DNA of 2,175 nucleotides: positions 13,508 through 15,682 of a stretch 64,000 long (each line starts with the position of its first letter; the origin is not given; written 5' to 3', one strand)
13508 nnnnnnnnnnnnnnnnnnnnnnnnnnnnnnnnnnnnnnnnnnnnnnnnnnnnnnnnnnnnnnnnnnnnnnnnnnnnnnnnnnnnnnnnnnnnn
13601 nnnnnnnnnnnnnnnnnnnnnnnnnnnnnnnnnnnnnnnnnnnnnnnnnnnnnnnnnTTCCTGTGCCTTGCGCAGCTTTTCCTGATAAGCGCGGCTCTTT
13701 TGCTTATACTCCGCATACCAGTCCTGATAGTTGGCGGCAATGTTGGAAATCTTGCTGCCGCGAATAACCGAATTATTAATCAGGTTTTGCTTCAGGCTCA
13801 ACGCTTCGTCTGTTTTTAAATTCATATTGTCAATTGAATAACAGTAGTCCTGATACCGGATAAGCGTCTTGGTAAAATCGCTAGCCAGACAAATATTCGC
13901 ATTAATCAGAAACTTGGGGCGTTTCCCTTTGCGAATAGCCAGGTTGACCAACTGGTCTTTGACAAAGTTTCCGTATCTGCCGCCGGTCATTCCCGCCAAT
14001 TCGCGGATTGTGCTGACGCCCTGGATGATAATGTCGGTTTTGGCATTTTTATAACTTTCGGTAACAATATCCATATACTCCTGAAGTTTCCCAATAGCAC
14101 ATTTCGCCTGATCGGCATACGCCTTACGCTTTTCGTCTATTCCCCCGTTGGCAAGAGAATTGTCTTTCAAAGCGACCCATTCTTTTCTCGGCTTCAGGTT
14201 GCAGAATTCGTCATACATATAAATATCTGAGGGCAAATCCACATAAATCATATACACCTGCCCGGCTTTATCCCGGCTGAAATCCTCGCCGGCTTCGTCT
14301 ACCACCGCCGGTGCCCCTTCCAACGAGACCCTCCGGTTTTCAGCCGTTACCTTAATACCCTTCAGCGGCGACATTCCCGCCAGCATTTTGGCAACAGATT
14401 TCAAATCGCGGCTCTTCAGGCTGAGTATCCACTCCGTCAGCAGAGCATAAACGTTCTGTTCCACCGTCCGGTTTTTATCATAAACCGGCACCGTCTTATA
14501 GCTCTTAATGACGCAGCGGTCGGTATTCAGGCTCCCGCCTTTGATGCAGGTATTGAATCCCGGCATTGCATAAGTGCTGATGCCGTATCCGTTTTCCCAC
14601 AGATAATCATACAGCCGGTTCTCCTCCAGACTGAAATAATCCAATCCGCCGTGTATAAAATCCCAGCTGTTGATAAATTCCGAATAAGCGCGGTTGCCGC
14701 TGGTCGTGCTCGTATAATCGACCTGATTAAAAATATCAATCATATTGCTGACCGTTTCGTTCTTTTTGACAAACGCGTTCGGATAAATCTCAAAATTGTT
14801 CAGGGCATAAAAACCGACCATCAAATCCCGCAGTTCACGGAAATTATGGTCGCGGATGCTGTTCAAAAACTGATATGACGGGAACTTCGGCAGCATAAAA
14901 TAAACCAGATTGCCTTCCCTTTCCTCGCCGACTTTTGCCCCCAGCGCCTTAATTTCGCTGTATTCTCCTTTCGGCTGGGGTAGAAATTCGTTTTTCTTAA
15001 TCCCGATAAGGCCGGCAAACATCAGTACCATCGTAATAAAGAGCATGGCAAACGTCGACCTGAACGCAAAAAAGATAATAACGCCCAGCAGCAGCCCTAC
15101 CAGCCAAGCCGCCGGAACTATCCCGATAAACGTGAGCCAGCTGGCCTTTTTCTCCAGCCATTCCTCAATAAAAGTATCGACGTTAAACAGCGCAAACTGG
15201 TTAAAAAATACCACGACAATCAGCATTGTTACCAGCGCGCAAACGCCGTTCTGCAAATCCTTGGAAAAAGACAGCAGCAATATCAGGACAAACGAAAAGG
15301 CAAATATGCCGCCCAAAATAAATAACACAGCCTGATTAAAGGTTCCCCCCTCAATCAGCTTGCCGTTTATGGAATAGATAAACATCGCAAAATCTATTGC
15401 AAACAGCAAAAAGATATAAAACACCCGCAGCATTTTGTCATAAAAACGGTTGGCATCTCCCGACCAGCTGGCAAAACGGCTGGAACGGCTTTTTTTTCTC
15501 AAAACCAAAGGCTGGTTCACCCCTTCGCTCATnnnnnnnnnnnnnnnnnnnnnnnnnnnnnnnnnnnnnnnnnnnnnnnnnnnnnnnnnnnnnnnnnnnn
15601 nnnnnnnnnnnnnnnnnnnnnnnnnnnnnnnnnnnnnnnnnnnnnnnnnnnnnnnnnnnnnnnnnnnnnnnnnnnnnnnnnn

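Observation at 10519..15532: Incomplete Opp/Dpp/Yej-type ABC operon headed by a 782-aa repeat-tailed membrane protein, with no second permease or solute-binding protein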

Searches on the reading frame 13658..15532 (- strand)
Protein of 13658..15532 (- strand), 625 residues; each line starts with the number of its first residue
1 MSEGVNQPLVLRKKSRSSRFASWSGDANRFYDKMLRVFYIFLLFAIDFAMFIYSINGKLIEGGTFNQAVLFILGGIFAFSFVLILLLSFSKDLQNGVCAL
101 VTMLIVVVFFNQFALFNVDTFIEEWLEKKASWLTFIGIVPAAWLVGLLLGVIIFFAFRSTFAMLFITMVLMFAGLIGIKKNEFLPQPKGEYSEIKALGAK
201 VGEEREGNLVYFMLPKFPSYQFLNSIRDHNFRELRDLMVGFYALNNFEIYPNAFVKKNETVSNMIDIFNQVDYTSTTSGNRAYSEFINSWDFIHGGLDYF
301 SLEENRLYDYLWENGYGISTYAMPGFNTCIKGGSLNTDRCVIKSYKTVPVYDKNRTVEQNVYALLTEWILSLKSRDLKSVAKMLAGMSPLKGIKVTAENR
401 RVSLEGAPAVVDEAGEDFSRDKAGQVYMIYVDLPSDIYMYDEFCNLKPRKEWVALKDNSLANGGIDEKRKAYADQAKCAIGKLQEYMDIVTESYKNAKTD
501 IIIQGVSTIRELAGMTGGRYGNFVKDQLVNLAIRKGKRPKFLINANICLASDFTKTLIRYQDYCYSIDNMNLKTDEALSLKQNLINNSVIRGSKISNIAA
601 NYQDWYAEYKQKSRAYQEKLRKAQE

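Call 52: search_protein_representatives(alignment_id=A2)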
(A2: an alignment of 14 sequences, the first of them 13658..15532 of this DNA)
Query: 14 sequences, 634 profile positions. Proteins with E-value up to 0.001 (for the whole library): 995; up to 1e-10: 489; up to 1e-30: 145. The best 150 are listed.
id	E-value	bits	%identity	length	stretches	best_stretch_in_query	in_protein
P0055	4.0e-250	848.0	-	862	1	6-633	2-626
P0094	4.3e-240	814.9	-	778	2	8-627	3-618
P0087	1.4e-232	790.0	-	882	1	14-632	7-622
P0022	1.5e-232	790.0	-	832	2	8-633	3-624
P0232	5.2e-221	751.8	-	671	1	6-625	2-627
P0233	1.6e-205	700.7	-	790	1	1-627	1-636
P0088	1.1e-203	694.6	-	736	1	9-625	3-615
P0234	5.5e-195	665.9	-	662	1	7-630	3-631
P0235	1.1e-190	651.7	-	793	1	1-627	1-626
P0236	2.7e-186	637.1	-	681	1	8-628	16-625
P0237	1.0e-185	635.2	-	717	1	2-627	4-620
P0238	1.1e-185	635.2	-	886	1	14-632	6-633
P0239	6.6e-179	612.7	-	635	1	23-630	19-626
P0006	3.3e-177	607.1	-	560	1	231-633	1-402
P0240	3.9e-177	606.9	-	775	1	1-625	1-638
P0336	2.8e-65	237.4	-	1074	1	14-621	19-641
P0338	2.6e-62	227.5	-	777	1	24-628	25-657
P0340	8.9e-62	225.8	-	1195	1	20-621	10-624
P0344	7.2e-60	219.5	-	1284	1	19-621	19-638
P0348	2.9e-57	210.9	-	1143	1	19-616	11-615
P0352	2.0e-52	194.9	-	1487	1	16-615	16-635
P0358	2.8e-43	164.7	-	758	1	34-598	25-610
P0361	8.9e-42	159.7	-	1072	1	10-615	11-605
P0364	1.4e-39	152.5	-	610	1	42-570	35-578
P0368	6.7e-34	133.7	-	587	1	153-622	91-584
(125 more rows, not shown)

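Call 53: search_protein_families(library=pfam, proteins=[P0336, P0340, P0344, P0352, P0358, P0361, P0364, P0368, P0338], max_evalue=0.01)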
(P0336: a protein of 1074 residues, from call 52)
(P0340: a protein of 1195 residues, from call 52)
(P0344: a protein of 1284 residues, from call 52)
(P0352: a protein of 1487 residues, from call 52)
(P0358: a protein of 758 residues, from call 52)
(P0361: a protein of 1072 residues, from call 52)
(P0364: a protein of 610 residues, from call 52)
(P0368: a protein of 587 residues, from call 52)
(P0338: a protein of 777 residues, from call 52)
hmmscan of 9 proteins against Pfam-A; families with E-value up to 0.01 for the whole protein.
P0336 (1074 aa): 0 families

P0340 (1195 aa): 0 families

P0344 (1284 aa): 1 family
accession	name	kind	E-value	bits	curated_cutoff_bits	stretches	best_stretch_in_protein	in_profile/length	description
PF00884.28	Sulfatase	-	0.00033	20.5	25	1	425-537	148-248/301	Sulfatase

P0352 (1487 aa): 1 family
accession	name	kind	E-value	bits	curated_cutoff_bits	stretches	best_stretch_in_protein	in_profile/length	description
PF00884.28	Sulfatase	-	0.0066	16.2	25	0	421-534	145-250/301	Sulfatase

P0358 (758 aa): 0 families

P0361 (1072 aa): 0 families

P0364 (610 aa): 1 family
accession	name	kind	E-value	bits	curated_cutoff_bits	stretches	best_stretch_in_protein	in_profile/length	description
PF00884.28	Sulfatase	-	0.0024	17.7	25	1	317-523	84-247/301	Sulfatase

P0368 (587 aa): 1 family
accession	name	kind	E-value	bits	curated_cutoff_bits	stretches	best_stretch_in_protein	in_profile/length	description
PF00884.28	Sulfatase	-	0.0035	17.1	25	0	257-481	67-256/301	Sulfatase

P0338 (777 aa): 0 families

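Call 60: find_encoding_contigs(protein=P0348, flank=8000, max_places=1)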
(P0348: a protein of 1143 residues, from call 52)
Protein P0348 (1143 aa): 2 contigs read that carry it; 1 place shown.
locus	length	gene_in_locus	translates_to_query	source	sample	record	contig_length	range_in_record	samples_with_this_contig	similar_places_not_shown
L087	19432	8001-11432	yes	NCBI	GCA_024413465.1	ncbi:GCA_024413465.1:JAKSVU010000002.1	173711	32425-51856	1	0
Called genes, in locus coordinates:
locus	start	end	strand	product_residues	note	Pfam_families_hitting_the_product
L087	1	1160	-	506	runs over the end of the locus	PF00171:Aldedh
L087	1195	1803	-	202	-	-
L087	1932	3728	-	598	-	PF00515:TPR_1, PF13424:TPR_12 (weak), PF00515:TPR_1 (weak), PF13489:Methyltransf_23, PF08241:Methyltransf_11, PF08242:Methyltransf_12, PF13649:Methyltransf_25, PF13847:Methyltransf_31, +28 more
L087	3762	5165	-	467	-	PF03062:MBOAT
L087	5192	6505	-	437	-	PF16822:ALGX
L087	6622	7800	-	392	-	PF03553:Na_H_antiporter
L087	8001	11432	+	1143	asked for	-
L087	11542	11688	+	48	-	-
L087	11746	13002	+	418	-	PF00817:IMS, PF11799:IMS_C (weak)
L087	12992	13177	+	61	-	-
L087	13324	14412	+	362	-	PF00365:PFK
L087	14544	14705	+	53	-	PF04325:DUF465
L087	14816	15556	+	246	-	PF00561:Abhydrolase_1, PF12146:Hydrolase_4 (weak), PF12697:Abhydrolase_6, PF03096:Ndr (weak)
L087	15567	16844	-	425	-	PF02885:Glycos_trans_3N, PF00591:Glycos_transf_3, PF07831:PYNP_C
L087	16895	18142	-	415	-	PF01676:Metalloenzyme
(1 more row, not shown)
